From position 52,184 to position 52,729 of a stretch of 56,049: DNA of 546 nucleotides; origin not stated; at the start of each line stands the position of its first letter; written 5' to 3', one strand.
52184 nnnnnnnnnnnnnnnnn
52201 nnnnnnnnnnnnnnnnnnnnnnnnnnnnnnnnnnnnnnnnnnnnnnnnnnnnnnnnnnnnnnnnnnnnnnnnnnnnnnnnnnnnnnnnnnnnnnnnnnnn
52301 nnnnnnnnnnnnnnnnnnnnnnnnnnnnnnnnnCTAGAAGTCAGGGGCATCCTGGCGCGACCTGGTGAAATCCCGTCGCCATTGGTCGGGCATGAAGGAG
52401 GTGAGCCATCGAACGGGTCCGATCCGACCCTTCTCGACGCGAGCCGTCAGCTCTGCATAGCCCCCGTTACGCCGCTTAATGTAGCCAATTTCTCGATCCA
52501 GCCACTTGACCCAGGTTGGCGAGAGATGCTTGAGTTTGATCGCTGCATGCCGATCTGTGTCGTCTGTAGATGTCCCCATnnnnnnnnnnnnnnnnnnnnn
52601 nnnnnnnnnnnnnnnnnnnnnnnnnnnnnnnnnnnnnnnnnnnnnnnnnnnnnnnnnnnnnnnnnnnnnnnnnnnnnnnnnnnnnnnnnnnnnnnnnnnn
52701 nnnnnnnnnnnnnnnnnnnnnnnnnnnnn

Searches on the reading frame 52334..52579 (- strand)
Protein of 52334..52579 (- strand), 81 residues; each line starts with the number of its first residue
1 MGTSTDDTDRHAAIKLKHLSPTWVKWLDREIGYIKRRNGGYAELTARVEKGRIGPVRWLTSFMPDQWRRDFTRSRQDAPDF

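Call 10: search_protein_families(library=pfam, proteins=[window:52334-52579:-], max_evalue=0.01)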
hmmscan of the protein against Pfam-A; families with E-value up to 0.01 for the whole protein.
window:52334-52579:- (81 aa): 0 families

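Call 21: find_encoding_contigs(protein=window:52334-52579:-, flank=10000, max_places=10)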
Protein window:52334-52579:- (81 aa): 2 contigs read that carry it; 2 places shown.
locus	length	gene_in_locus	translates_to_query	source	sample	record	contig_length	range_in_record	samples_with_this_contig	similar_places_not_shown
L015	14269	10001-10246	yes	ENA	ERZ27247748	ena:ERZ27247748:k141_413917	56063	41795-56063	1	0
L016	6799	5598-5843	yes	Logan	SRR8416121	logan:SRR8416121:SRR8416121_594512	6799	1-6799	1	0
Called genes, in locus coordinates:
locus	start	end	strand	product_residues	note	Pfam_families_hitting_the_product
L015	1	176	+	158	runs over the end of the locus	-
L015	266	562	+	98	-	-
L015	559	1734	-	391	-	PF01548:DEDD_Tnp_IS110, PF02371:Transposase_20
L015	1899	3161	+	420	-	-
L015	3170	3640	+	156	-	-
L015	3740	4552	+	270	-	-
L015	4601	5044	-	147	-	-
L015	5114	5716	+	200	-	-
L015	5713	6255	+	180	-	-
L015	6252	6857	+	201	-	-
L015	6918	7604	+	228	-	-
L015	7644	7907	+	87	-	-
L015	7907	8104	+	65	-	PF20586:DUF6788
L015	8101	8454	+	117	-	-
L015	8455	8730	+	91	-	-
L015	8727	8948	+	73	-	-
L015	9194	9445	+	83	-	-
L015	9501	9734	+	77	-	-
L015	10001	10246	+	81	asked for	-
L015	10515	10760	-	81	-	-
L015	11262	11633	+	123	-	-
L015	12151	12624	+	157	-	PF20901:Sf6_terminase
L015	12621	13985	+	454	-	PF04466:Terminase_3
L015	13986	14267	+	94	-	?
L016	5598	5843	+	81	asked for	-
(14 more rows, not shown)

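Call 33: list_cluster_members(proteins=[window:52334-52579:-, window:50947-51318:-, window:51820-52065:+, window:52846-53079:-, window:53135-53386:-, window:49956-50429:-, window:48595-49959:-, P0002])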
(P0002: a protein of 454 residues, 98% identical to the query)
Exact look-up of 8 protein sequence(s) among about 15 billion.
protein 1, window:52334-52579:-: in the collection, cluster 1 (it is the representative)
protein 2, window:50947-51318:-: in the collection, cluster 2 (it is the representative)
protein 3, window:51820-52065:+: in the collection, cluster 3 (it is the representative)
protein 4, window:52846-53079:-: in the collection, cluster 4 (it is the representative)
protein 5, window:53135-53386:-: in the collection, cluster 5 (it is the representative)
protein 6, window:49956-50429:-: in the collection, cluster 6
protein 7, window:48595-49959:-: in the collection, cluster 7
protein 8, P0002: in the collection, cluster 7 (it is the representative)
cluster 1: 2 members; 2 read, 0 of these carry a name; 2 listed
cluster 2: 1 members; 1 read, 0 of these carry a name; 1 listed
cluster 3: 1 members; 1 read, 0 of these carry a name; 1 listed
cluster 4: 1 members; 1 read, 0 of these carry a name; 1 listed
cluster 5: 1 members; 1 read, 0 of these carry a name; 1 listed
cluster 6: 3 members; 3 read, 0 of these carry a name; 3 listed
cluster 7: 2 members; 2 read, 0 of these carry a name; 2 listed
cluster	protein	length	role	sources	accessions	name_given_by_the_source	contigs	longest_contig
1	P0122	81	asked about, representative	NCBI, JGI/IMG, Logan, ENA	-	-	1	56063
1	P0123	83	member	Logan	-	-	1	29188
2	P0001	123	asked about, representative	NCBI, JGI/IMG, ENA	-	-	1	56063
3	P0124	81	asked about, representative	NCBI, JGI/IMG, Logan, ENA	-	-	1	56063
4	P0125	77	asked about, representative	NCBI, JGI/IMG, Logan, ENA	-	-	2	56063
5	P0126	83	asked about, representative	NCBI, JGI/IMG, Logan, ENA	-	-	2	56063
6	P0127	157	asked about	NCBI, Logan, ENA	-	-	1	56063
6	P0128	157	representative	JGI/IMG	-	-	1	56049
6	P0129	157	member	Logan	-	-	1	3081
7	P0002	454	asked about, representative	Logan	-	-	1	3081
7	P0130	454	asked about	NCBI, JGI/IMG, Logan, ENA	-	-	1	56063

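Call 35: find_encoding_contigs(protein=P0123, flank=10000, max_places=10)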
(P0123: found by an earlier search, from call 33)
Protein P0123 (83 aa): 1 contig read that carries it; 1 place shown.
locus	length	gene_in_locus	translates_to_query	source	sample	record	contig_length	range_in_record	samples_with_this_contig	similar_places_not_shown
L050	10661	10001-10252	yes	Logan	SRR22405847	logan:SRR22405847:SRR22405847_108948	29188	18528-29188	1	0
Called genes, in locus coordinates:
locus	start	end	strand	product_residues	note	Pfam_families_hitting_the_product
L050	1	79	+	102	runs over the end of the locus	-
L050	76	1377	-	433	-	PF01548:DEDD_Tnp_IS110, PF02371:Transposase_20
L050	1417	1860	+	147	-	-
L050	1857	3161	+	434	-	-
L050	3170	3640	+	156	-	-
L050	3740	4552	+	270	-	-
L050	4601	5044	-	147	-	-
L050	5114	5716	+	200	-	-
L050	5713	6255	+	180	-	-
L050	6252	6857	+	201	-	-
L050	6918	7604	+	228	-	-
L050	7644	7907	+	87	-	-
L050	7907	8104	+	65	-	PF20586:DUF6788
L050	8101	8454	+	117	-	-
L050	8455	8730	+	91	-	-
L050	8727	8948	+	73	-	-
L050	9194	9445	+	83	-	-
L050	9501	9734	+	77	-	-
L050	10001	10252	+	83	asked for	-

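Call 58: search_protein_families(library=phrogs, proteins=[window:52334-52579:-, L015:8727-8948:+, L015:8455-8730:+, L015:8101-8454:+, L015:7907-8104:+, L015:7644-7907:+], max_evalue=0.01)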
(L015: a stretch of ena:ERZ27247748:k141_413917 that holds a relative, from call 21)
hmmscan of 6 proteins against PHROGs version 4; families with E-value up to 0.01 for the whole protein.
window:52334-52579:- (81 aa): 0 families

L015:8727-8948:+ (73 aa): 0 families

L015:8455-8730:+ (91 aa): 0 families

L015:8101-8454:+ (117 aa): 0 families

L015:7907-8104:+ (65 aa): 0 families

L015:7644-7907:+ (87 aa): 0 families
